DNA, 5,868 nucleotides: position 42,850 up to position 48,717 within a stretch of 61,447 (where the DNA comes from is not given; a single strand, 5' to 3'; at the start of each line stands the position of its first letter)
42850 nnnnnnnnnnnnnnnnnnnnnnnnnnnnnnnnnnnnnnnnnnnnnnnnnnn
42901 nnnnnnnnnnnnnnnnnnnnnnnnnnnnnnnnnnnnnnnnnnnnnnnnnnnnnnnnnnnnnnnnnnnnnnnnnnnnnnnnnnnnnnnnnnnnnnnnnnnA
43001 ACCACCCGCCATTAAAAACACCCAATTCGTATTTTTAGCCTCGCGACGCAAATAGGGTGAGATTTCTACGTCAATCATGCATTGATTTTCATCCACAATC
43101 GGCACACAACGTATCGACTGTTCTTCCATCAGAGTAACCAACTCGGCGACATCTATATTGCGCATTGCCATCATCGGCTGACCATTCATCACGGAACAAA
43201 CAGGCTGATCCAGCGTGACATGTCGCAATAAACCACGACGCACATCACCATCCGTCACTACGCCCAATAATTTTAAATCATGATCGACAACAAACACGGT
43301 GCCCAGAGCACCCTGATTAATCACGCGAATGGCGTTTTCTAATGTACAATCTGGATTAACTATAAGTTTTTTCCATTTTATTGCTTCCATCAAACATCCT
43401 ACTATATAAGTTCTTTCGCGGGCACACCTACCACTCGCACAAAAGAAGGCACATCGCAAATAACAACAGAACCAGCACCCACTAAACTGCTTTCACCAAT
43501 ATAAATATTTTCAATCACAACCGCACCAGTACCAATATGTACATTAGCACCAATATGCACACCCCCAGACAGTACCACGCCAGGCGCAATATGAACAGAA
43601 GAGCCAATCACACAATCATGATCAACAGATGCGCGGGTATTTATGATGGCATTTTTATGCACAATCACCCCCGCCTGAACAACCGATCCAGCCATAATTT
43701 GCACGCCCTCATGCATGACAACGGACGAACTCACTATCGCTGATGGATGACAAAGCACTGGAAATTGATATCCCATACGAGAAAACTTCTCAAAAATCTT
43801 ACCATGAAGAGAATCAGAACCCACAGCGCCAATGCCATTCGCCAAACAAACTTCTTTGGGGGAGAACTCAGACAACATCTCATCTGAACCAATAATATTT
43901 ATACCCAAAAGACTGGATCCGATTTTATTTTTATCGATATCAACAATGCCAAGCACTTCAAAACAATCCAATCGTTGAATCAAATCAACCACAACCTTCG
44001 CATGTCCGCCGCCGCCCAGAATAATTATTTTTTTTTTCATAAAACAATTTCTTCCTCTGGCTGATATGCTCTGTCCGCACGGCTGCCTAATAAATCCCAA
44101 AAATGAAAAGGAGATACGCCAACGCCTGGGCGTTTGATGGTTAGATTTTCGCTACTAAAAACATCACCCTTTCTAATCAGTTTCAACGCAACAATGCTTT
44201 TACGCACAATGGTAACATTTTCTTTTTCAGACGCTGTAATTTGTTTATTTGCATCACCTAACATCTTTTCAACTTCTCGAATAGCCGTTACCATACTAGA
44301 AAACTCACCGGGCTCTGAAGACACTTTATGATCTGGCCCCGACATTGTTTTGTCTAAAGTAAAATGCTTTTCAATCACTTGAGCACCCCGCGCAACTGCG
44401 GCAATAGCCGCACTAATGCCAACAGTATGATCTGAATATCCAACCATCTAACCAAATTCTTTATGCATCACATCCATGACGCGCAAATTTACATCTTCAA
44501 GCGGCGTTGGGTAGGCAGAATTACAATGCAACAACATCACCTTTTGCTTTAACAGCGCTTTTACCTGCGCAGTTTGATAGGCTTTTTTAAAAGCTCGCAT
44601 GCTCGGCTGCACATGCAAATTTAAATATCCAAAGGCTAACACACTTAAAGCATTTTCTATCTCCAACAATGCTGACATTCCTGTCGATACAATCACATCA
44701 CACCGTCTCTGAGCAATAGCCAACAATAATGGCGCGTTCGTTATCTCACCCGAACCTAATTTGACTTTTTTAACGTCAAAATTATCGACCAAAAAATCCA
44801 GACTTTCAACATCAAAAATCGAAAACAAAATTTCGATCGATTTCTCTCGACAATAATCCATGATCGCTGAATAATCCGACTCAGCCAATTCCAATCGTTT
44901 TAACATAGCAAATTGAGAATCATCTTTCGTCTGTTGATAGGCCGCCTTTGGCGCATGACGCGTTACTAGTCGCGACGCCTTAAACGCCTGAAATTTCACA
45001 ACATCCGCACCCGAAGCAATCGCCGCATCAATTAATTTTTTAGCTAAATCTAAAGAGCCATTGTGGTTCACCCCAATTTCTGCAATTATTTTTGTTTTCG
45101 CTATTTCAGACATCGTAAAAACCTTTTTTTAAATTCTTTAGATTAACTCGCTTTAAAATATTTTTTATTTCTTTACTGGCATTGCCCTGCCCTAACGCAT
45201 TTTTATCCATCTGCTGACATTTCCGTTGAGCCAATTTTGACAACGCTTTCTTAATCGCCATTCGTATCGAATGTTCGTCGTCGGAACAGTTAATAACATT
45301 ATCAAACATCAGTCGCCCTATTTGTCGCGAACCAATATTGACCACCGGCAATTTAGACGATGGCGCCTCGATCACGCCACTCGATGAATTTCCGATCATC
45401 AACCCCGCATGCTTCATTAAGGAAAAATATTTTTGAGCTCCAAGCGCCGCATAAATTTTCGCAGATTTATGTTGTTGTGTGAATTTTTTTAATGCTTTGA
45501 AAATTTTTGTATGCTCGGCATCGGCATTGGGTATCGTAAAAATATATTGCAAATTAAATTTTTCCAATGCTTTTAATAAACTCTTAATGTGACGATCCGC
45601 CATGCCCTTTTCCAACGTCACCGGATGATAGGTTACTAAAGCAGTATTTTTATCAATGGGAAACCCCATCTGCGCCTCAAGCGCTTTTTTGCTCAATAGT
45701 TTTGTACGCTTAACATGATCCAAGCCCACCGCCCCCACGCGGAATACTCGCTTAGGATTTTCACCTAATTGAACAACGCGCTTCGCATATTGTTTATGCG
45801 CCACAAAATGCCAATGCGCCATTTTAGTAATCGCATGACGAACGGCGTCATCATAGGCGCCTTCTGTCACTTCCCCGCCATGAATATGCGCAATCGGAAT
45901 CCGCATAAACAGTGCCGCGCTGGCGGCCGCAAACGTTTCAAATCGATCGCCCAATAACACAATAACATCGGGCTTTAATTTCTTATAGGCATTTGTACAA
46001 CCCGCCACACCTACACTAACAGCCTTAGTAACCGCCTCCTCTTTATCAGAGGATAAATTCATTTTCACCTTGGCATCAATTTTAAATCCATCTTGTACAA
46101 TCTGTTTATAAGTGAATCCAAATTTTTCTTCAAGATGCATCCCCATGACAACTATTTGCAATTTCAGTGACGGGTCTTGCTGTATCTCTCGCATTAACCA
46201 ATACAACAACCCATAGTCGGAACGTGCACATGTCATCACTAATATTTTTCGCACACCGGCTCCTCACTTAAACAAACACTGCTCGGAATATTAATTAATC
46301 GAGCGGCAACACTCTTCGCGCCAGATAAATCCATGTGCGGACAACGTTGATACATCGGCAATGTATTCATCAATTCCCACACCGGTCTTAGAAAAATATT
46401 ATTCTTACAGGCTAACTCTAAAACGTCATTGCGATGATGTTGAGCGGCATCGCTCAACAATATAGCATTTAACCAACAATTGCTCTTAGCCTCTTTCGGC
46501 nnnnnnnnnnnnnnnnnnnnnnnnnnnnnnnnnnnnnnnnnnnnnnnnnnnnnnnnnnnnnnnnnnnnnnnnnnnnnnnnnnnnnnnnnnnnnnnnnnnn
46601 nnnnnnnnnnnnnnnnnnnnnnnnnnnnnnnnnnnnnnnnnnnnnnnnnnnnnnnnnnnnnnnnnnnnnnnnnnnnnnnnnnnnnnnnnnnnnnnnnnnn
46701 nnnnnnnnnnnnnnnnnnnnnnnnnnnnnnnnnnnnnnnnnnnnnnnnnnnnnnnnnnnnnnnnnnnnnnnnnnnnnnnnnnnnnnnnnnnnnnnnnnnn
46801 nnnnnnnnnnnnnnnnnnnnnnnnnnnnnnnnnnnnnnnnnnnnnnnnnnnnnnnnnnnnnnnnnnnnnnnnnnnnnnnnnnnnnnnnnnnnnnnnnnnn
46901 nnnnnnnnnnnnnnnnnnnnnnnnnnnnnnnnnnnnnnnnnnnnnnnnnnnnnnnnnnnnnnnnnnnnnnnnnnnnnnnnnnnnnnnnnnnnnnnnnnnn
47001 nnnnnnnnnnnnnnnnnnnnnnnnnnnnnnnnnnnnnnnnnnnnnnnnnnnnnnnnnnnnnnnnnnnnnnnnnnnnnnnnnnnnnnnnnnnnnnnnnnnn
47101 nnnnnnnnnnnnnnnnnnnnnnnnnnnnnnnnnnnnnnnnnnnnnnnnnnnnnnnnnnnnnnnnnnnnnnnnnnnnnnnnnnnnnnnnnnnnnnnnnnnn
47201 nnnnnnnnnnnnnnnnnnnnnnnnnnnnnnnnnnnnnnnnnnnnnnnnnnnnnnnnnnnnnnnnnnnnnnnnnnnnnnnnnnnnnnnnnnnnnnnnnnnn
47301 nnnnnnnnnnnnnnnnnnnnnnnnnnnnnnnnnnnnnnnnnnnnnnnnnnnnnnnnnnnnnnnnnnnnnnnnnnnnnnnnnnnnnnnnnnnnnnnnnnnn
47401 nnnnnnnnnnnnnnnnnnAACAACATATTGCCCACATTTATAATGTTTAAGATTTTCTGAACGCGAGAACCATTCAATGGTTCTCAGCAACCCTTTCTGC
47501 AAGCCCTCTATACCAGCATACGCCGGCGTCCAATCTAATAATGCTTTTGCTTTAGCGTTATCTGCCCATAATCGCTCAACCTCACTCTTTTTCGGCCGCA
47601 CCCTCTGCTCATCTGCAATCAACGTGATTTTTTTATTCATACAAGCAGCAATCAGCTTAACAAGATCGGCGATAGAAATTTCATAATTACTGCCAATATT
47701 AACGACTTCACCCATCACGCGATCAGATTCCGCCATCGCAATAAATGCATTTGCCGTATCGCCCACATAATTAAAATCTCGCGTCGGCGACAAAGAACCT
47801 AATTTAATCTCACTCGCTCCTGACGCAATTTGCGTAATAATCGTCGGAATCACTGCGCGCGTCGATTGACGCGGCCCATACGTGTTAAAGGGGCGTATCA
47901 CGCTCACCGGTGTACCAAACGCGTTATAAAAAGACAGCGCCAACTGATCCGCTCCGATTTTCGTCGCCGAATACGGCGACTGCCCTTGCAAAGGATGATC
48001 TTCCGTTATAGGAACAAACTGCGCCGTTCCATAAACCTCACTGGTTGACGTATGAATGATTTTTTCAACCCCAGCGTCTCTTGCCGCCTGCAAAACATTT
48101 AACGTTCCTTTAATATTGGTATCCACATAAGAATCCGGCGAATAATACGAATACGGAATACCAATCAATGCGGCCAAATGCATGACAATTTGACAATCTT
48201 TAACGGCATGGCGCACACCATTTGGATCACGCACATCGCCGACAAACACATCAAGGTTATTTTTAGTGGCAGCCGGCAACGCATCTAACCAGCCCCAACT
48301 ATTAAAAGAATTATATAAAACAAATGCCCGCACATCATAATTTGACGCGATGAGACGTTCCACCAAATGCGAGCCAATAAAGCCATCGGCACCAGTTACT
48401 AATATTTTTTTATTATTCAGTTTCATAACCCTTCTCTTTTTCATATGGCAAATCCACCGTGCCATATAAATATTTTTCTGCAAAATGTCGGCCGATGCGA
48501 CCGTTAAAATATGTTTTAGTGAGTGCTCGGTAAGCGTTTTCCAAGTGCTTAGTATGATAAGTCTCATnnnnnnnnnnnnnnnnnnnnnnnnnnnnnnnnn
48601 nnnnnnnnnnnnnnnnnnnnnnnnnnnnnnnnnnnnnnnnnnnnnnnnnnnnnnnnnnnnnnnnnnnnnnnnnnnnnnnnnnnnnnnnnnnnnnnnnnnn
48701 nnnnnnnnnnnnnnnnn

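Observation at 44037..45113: Single in-frame TAG splits the nonulosonic acid synthase gene, followed directly by ATG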

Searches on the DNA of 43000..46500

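Call 59: search_rna_families(source=window, start=43000, end=46500, threshold=evalue, max_evalue=1)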
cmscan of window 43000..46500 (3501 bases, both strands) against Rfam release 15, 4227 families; matches with E-value up to 1: 0.
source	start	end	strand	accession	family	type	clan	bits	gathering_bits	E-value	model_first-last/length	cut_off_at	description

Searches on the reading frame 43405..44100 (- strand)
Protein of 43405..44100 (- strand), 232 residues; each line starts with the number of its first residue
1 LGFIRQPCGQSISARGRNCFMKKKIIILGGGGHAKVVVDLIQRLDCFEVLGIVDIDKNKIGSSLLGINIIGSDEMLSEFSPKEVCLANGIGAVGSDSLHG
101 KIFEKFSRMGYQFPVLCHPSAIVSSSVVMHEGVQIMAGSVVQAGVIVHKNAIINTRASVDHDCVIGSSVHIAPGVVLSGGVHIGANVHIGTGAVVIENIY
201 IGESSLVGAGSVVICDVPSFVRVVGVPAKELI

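Call 8: search_protein_families(library=pfam, proteins=[window:43405-44100:-])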
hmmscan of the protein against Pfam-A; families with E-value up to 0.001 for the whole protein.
window:43405-44100:- (232 aa): 3 families
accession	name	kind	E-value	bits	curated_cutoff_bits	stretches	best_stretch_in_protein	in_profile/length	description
PF00132.30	Hexapep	-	6.8e-16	57.7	27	3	180-213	1-34/36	Bacterial transferase hexapeptide (six repeats)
PF17836.7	PglD_N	-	1.6e-12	48.2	23.4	1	24-105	1-77/78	PglD N-terminal domain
PF25084.1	LbH_EIF2B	-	7.5e-05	23.1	54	0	149-213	8-70/105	EIF2B subunit epsilon LbH domain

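Call 44: find_encoding_contigs(protein=window:43405-44040:-, flank=1300, max_places=10)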
Protein window:43405-44040:- (212 aa): 17 contigs read that carry it; 10 places shown.
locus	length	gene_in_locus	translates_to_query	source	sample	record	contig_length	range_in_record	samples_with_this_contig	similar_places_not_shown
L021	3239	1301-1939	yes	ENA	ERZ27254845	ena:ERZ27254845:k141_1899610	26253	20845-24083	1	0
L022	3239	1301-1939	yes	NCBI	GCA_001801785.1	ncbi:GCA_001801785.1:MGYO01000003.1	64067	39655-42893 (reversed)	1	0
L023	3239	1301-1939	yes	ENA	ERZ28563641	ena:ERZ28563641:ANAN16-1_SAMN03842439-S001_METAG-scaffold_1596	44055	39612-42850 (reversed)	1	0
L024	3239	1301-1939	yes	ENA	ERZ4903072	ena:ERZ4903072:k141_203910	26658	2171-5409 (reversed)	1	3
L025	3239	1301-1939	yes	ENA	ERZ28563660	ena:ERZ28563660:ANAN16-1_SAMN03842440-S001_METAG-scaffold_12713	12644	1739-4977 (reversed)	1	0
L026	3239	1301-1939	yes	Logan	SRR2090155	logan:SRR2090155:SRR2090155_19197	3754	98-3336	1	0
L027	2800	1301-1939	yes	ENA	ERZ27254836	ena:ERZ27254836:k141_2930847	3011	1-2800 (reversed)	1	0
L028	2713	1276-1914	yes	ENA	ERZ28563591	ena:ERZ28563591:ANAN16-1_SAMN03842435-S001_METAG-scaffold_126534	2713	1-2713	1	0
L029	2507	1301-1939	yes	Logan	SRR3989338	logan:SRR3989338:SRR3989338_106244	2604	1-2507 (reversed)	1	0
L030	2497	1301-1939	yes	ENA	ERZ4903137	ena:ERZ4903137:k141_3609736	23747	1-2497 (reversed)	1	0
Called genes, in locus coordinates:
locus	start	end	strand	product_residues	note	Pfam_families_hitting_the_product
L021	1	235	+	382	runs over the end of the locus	PF02350:Epimerase_2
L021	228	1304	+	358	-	PF03102:NeuB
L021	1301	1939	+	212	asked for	PF17836:PglD_N, PF22674:C2185-like_N (weak), PF25087:GMPPB_C (faint), PF25084:LbH_EIF2B (faint), PF00132:Hexapep (weak)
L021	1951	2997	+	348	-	PF00571:CBS (weak), PF00483:NTP_transferase, PF12804:NTP_transf_3 (weak)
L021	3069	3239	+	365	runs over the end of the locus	PF01073:3Beta_HSD, PF01370:Epimerase, PF02719:Polysacc_synt_2, PF04321:RmlD_sub_bind (weak), PF16363:GDP_Man_Dehyd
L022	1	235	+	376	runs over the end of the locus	PF02350:Epimerase_2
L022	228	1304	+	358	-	PF03102:NeuB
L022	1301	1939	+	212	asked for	PF17836:PglD_N, PF22674:C2185-like_N (weak), PF25087:GMPPB_C (faint), PF25084:LbH_EIF2B (faint), PF00132:Hexapep (weak)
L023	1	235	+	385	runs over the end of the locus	PF02350:Epimerase_2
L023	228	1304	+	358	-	PF03102:NeuB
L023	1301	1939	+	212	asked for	PF17836:PglD_N, PF22674:C2185-like_N (weak), PF25087:GMPPB_C (faint), PF25084:LbH_EIF2B (faint), PF00132:Hexapep (weak)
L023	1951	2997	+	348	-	PF00571:CBS (weak), PF00483:NTP_transferase, PF12804:NTP_transf_3 (weak)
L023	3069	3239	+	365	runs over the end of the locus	PF01073:3Beta_HSD, PF01370:Epimerase, PF02719:Polysacc_synt_2, PF04321:RmlD_sub_bind (weak), PF16363:GDP_Man_Dehyd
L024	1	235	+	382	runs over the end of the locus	PF02350:Epimerase_2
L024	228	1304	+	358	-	PF03102:NeuB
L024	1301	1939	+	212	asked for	PF17836:PglD_N, PF22674:C2185-like_N (weak), PF25087:GMPPB_C (faint), PF25084:LbH_EIF2B (faint), PF00132:Hexapep (weak)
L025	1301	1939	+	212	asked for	PF17836:PglD_N, PF22674:C2185-like_N (weak), PF25087:GMPPB_C (faint), PF25084:LbH_EIF2B (faint), PF00132:Hexapep (weak)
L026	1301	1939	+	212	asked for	PF17836:PglD_N, PF22674:C2185-like_N (weak), PF25087:GMPPB_C (faint), PF25084:LbH_EIF2B (faint), PF00132:Hexapep (weak)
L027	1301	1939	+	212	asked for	PF17836:PglD_N, PF22674:C2185-like_N (weak), PF25087:GMPPB_C (faint), PF25084:LbH_EIF2B (faint), PF00132:Hexapep (weak)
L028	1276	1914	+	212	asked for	PF17836:PglD_N, PF22674:C2185-like_N (weak), PF25087:GMPPB_C (faint), PF25084:LbH_EIF2B (faint), PF00132:Hexapep (weak)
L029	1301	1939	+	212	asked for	PF17836:PglD_N, PF22674:C2185-like_N (weak), PF25087:GMPPB_C (faint), PF25084:LbH_EIF2B (faint), PF00132:Hexapep (weak)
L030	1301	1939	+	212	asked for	PF17836:PglD_N, PF22674:C2185-like_N (weak), PF25087:GMPPB_C (faint), PF25084:LbH_EIF2B (faint), PF00132:Hexapep (weak)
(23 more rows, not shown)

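Call 45: search_protein_families(library=ncbifam, proteins=[window:43405-44040:-], max_evalue=1e-10)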
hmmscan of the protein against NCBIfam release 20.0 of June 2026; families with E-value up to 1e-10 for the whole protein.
window:43405-44040:- (212 aa): 6 families
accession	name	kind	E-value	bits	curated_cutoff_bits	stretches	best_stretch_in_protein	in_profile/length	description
TIGR03570.1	NeuD_NnaD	subfamily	1.3e-63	214.2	160.8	1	4-209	1-202/202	NeuD/PglB/VioB family sugar acetyltransferase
TIGR03532.1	DapD_Ac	equivalog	2.2e-16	60.2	231.75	1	98-210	90-210/231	2,3,4,5-tetrahydropyridine-2,6-dicarboxylate N-acetyltransferase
NF003657.0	PRK05289.1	equivalog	3.6e-14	52.5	226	1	135-209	117-191/264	acyl-ACP--UDP-N-acetylglucosamine O-acyltransferase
NF002060.0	PRK00892.1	subfamily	4.1e-14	52.4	207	0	139-210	242-314/345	UDP-3-O-(3-hydroxymyristoyl)glucosamine N-acyltransferase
TIGR01853.1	lipid_A_lpxD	equivalog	1.1e-12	47.6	242.5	0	127-210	221-304/325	UDP-3-O-(3-hydroxymyristoyl)glucosamine N-acyltransferase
TIGR01852.1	lipid_A_lpxA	equivalog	3.9e-11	42.7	231.05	0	134-208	111-185/254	acyl-ACP--UDP-N-acetylglucosamine O-acyltransferase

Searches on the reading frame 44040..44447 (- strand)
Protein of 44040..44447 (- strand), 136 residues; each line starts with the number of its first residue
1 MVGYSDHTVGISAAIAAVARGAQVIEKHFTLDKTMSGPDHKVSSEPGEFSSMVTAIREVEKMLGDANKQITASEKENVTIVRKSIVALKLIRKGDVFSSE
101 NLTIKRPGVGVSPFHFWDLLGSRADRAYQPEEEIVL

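Call 8: search_protein_families(library=pfam, proteins=[window:44040-44447:-])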
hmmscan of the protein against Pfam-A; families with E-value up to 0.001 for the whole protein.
window:44040-44447:- (136 aa): 2 families
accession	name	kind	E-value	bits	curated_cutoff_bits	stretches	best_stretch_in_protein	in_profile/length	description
PF03102.20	NeuB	-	1.9e-28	100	22.1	1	2-68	175-241/241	NeuB family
PF08666.17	SAF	-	0.0001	23.2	21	1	83-124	2-47/63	SAF domain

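Call 22: find_encoding_contigs(protein=window:44040-44447:-, flank=3000, max_places=10)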
Protein window:44040-44447:- (136 aa): no gene with exactly this product is on record in the collection.

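Call 33: find_homologous_proteins(query=window:44040-44447:-, max_evalue=1e-40)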
Query window:44040-44447:- (136 aa): 26 proteins with E <= 1e-40 among 354 candidates.
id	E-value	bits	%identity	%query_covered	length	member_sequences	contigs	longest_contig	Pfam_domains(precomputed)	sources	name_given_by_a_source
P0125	5.7e-81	287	100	100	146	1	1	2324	PF03102.21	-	-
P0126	3.2e-43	165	57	99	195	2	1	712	PF03102.21,PF08666.18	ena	-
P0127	5.9e-43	164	63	94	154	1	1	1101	PF03102.21,PF08666.18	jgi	-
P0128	6.1e-43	164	59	96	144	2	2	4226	PF03102.21,PF08666.18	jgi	jgi:N,N'-diacetyllegionaminate synthase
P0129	2.6e-42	162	59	99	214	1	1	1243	PF03102.21,PF08666.18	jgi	jgi:sialic acid synthase SpsE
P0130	3.3e-42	161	57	99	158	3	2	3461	PF03102.21,PF08666.18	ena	-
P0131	5.4e-42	161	59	98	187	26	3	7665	PF03102.21,PF08666.18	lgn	-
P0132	5.5e-42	161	60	99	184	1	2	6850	PF03102.21,PF08666.18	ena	-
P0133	7.2e-42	160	59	98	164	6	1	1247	PF03102.21,PF08666.18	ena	-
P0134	8.0e-42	160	59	98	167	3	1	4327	PF03102.21,PF08666.18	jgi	-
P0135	1.2e-41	160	59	98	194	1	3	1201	PF03102.21,PF08666.18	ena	-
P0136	1.3e-41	160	57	99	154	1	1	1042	PF03102.21,PF08666.18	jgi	jgi:N,N'-diacetyllegionaminate synthase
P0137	1.4e-41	159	58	98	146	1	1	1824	PF03102.21,PF08666.18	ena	-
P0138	1.8e-41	159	59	98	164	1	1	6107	PF03102.21,PF08666.18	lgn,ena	-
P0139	2.0e-41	159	56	99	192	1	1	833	PF03102.21,PF08666.18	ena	-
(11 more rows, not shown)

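Call 34: find_encoding_contigs(protein=P0125, flank=3000, max_places=5)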
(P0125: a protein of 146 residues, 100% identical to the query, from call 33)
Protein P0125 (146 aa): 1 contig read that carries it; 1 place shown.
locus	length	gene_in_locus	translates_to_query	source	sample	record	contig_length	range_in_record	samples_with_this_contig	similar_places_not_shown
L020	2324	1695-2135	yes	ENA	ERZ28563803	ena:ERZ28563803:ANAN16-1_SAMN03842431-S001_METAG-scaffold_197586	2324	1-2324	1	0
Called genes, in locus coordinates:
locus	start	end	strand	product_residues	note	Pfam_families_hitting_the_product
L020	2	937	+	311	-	?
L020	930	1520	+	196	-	PF03102:NeuB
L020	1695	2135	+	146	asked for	PF03102:NeuB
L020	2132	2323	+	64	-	?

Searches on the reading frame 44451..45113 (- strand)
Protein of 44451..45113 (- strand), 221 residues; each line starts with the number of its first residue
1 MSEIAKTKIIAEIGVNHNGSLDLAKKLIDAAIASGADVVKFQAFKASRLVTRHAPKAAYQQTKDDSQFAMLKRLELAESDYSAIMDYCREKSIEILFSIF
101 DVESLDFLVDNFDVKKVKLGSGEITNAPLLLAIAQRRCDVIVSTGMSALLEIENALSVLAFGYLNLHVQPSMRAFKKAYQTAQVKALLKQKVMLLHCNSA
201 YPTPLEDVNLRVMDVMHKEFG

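Call 8: search_protein_families(library=pfam, proteins=[window:44451-45113:-])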
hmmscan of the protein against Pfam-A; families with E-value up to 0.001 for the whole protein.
window:44451-45113:- (221 aa): 1 family
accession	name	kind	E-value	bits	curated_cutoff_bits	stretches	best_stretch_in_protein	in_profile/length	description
PF03102.20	NeuB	-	8.2e-50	169.9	22.1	1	27-221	1-172/241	NeuB family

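Call 20: find_encoding_contigs(protein=window:44451-45113:-, flank=3000, max_places=10)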
Protein window:44451-45113:- (221 aa): 1 contig read that carries it; 1 place shown.
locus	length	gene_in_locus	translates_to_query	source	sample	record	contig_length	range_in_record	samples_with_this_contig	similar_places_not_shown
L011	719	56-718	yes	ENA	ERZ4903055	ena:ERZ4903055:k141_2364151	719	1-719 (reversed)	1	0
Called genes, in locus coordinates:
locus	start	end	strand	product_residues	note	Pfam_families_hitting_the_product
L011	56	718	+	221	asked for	?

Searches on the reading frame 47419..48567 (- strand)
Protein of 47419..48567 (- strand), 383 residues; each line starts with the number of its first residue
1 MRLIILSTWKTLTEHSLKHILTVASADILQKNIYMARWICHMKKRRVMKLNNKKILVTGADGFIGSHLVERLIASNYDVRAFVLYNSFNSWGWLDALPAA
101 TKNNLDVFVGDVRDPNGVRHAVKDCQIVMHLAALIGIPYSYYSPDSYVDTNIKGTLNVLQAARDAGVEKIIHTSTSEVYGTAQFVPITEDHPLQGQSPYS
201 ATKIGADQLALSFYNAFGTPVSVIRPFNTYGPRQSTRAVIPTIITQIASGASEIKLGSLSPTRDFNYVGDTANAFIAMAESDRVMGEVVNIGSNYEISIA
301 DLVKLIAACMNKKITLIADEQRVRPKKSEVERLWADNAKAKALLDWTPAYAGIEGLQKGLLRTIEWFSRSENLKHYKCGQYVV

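Call 8: search_protein_families(library=pfam, proteins=[window:47419-48567:-])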
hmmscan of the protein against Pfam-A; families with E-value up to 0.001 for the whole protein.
window:47419-48567:- (383 aa): 9 families
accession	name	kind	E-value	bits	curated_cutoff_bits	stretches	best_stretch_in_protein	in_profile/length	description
PF16363.11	GDP_Man_Dehyd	-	2e-73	248.2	27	1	56-357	1-330/332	GDP-mannose 4,6 dehydratase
PF01370.27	Epimerase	-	3.8e-57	193.9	20.9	1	55-292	1-240/240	NAD dependent epimerase/dehydratase family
PF01073.25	3Beta_HSD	-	2.9e-29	102.4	22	1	56-279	1-229/280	3-beta hydroxysteroid dehydrogenase/isomerase family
PF02719.21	Polysacc_synt_2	-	7.4e-22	78.3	20.2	1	55-314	1-251/293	Polysaccharide biosynthesis protein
PF07993.18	NAD_binding_4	-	1.9e-14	53.9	20.1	1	57-235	1-211/258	Male sterility protein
PF13460.12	NAD_binding_10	-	1.3e-12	48.5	27.2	1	59-182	1-105/184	NAD(P)H-binding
PF04321.23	RmlD_sub_bind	-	3e-10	40.1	27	1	54-211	2-137/287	RmlD substrate binding domain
PF05368.20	NmrA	-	3.1e-09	37.3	27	1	52-175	2-107/298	NmrA-like family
PF00106.31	adh_short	-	2.1e-08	34.3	26.6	1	53-214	1-164/195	short chain dehydrogenase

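Call 45: search_protein_families(library=ncbifam, proteins=[window:47419-48567:-], max_evalue=1e-10)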
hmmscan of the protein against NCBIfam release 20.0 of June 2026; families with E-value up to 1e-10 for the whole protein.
window:47419-48567:- (383 aa): 23 families
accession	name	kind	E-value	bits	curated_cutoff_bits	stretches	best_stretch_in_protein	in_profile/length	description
TIGR04180.1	EDH_00030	hypoth_equivalog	4.7e-158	524.9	475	1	55-350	1-296/297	NAD-dependent 4,6-dehydratase LegB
TIGR01181.1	dTDP_gluc_dehyt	equivalog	6.3e-50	170.1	365.1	1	54-372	1-316/321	dTDP-glucose 4,6-dehydratase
TIGR01179.1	galE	equivalog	7.6e-41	140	262.3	1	54-369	1-327/332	UDP-glucose 4-epimerase GalE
NF007582.0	PRK10217.1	equivalog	1.5e-28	99.9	698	1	53-372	2-336/355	dTDP-glucose 4,6-dehydratase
NF007490.0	PRK10084.1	subfamily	3.4e-28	98.7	649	1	54-381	2-349/361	dTDP-glucose 4,6-dehydratase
TIGR03589.1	PseB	equivalog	4e-28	98.3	407.75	1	50-318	2-252/324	UDP-N-acetylglucosamine 4,6-dehydratase (inverting)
NF011728.1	PRK15181.1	equivalog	2.3e-27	95.9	760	1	45-365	8-339/348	Vi polysaccharide biosynthesis UDP-N-acetylglucosaminuronic acid C-4 epimerase TviC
TIGR02622.1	CDP_4_6_dhtase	equivalog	3.2e-27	95.6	278.45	1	51-370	3-333/352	CDP-glucose 4,6-dehydratase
TIGR03466.1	HpnA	hypoth_equivalog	1.2e-26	93.4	367.65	1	54-309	2-245/327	hopanoid-associated sugar epimerase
NF007956.0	PRK10675.1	subfamily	4e-25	88.6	394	1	54-349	2-315/338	UDP-glucose 4-epimerase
TIGR01472.1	gmd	equivalog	6.3e-25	88.1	415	1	53-351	1-326/342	GDP-mannose 4,6-dehydratase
NF042423.1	oxyalk_red_Shew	equivalog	3.6e-23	82.2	580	1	49-312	5-259/331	2-alkyl-3-oxoalkanoate reductase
NF042422.1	oxyalk_red_OleD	equivalog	1e-21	77.7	580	1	54-304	2-238/329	2-alkyl-3-oxoalkanoate reductase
NF047922.1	GDPFucSynFcl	equivalog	1.8e-20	73.7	500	1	125-369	55-303/308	GDP-L-fucose synthase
TIGR02197.1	heptose_epim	equivalog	3.8e-17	62.4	274.6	1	55-317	1-269/316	ADP-glyceromanno-heptose 6-epimerase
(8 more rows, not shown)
